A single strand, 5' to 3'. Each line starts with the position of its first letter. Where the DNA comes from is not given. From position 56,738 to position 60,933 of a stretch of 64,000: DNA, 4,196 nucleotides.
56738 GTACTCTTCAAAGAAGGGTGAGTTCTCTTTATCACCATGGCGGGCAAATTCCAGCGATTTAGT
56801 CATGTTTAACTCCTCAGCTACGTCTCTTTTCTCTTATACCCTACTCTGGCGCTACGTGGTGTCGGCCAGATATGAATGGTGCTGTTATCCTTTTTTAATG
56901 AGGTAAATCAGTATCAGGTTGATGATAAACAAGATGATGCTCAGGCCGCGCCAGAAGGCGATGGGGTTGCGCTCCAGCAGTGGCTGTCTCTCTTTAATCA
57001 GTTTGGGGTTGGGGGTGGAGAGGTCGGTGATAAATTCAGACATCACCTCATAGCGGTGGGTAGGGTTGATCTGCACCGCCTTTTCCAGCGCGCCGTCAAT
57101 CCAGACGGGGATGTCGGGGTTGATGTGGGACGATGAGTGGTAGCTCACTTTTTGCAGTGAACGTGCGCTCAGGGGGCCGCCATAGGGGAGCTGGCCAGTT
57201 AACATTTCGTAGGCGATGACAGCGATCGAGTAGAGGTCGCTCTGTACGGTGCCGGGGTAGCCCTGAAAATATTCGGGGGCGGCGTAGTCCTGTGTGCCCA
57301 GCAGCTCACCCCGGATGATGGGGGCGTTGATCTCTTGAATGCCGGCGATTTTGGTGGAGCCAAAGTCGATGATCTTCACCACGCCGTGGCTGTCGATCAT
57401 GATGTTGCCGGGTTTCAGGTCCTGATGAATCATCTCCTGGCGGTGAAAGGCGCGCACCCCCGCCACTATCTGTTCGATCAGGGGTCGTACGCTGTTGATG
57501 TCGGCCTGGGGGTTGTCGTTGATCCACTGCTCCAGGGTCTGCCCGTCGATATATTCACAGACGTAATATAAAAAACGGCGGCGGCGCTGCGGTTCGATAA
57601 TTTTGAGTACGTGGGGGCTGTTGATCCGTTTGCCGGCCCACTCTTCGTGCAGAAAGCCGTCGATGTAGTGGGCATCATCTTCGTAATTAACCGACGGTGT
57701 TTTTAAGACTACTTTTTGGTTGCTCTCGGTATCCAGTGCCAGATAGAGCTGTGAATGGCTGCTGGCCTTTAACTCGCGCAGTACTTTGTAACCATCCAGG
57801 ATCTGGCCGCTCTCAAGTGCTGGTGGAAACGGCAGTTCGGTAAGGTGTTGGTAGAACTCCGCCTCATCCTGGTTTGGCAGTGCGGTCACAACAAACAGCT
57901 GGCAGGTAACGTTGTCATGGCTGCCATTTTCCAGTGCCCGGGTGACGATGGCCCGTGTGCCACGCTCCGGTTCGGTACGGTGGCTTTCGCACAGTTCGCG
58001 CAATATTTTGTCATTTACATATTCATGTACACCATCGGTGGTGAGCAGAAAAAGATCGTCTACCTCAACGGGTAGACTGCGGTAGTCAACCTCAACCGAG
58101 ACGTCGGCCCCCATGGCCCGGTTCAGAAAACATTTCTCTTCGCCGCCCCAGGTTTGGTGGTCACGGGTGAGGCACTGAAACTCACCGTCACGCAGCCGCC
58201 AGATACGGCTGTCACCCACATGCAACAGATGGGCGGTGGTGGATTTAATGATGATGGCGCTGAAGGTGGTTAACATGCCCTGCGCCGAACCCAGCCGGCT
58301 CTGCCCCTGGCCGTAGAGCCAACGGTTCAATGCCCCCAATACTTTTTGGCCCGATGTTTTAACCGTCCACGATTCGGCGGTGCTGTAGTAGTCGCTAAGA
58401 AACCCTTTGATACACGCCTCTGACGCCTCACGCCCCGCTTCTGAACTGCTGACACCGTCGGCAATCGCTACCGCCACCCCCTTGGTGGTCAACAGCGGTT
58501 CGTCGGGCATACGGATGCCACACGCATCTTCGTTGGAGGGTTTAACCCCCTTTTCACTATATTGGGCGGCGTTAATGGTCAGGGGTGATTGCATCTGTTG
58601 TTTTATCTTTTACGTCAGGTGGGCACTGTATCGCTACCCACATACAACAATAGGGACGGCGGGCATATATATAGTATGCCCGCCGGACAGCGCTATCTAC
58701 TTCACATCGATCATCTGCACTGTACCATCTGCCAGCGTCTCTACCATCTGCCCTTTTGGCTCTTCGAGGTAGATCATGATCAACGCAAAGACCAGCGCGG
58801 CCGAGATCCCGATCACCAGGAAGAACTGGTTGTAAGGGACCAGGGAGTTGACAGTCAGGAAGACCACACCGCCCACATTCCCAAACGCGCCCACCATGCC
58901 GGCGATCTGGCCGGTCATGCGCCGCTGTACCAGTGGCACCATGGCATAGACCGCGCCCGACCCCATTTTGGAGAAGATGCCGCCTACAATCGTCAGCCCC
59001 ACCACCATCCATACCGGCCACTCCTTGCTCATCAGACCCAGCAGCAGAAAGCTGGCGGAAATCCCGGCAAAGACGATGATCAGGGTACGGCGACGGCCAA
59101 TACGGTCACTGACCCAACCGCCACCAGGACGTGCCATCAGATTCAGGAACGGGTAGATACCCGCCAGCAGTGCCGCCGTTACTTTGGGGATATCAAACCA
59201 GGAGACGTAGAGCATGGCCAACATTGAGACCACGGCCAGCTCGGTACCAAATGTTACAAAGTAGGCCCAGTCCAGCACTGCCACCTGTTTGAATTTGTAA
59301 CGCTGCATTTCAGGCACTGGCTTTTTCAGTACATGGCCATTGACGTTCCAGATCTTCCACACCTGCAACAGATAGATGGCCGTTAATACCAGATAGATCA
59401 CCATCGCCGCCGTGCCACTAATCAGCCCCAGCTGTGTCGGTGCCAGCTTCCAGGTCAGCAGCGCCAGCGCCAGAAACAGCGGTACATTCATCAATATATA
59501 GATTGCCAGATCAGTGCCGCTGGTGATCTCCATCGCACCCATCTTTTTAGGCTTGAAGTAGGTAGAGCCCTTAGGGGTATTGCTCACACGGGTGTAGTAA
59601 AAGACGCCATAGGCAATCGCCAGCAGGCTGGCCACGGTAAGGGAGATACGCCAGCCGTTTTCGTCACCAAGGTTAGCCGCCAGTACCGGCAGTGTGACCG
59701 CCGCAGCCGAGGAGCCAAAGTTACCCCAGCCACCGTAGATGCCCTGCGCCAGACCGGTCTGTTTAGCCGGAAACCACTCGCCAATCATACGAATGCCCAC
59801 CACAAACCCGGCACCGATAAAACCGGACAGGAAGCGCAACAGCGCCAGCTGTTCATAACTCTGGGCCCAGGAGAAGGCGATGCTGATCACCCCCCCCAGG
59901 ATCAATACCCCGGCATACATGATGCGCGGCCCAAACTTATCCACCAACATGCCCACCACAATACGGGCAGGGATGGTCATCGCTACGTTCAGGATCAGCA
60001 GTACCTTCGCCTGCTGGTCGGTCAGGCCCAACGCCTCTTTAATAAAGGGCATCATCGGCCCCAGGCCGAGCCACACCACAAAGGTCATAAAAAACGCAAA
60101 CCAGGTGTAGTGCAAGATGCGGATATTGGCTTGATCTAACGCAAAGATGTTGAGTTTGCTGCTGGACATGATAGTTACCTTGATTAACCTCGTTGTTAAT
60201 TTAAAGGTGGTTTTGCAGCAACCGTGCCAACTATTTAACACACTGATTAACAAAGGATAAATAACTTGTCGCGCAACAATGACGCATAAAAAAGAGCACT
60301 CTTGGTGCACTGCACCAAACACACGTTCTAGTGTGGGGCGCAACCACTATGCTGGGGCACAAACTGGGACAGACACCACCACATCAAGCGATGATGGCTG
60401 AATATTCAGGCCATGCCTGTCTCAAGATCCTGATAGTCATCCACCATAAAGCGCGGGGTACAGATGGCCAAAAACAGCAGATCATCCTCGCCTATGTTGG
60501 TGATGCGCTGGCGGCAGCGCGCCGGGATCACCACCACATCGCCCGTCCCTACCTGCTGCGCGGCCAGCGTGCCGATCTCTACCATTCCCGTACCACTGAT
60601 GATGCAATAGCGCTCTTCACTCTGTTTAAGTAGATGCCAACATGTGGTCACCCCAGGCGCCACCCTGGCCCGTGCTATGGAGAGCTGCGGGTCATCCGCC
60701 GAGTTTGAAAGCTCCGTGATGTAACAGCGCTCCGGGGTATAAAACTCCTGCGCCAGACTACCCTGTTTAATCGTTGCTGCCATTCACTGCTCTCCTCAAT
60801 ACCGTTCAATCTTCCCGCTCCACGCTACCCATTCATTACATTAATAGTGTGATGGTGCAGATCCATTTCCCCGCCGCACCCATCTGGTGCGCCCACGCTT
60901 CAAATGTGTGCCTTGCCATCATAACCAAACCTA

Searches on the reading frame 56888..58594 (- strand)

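Call 86: search_protein_families(library=pfam, proteins=[window:56888-58594:-], max_evalue=0.00001)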
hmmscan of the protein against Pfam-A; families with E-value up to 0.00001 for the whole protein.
window:56888-58594:- (569 aa): 5 families
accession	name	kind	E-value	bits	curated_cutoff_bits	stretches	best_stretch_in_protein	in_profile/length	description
PF00069.31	Pkinase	-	7.3e-37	127.6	31.7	1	279-478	11-204/263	Protein kinase domain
PF07714.23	PK_Tyr_Ser-Thr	-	1.5e-22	80.6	23.1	1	288-516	24-250/258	Protein tyrosine and serine/threonine kinase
PF13672.11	PP2C_2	-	2.5e-13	50.5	24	1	38-212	23-199/209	Protein phosphatase 2C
PF01636.29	APH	-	2.5e-07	31.2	23.2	0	389-414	171-197/239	Phosphotransferase enzyme family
PF00481.26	PP2C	-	2.6e-06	27.8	20.3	0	177-229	201-255/255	Protein phosphatase 2C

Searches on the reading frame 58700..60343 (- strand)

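Call 86: search_protein_families(library=pfam, proteins=[window:58700-60343:-], max_evalue=0.00001)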
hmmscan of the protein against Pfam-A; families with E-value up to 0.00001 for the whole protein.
window:58700-60343:- (548 aa): 2 families
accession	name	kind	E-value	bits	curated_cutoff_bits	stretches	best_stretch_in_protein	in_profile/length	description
PF07690.21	MFS_1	-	1e-38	133.6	33.4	2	81-321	2-225/347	Major Facilitator Superfamily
PF00083.30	Sugar_tr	-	1.3e-06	28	22.3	0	114-246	51-185/452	Sugar (and other) transporter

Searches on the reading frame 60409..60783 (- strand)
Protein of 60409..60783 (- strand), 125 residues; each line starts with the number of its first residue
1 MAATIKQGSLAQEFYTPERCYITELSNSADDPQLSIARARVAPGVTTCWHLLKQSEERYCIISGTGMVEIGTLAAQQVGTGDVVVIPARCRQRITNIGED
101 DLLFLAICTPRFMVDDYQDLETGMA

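Call 86: search_protein_families(library=pfam, proteins=[window:60409-60783:-], max_evalue=0.00001)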
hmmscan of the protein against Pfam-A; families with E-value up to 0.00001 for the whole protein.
window:60409-60783:- (125 aa): 1 family
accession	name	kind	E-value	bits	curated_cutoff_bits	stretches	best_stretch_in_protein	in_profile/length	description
PF07883.17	Cupin_2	-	2.7e-07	30.7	27.2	1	39-107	3-69/70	Cupin domain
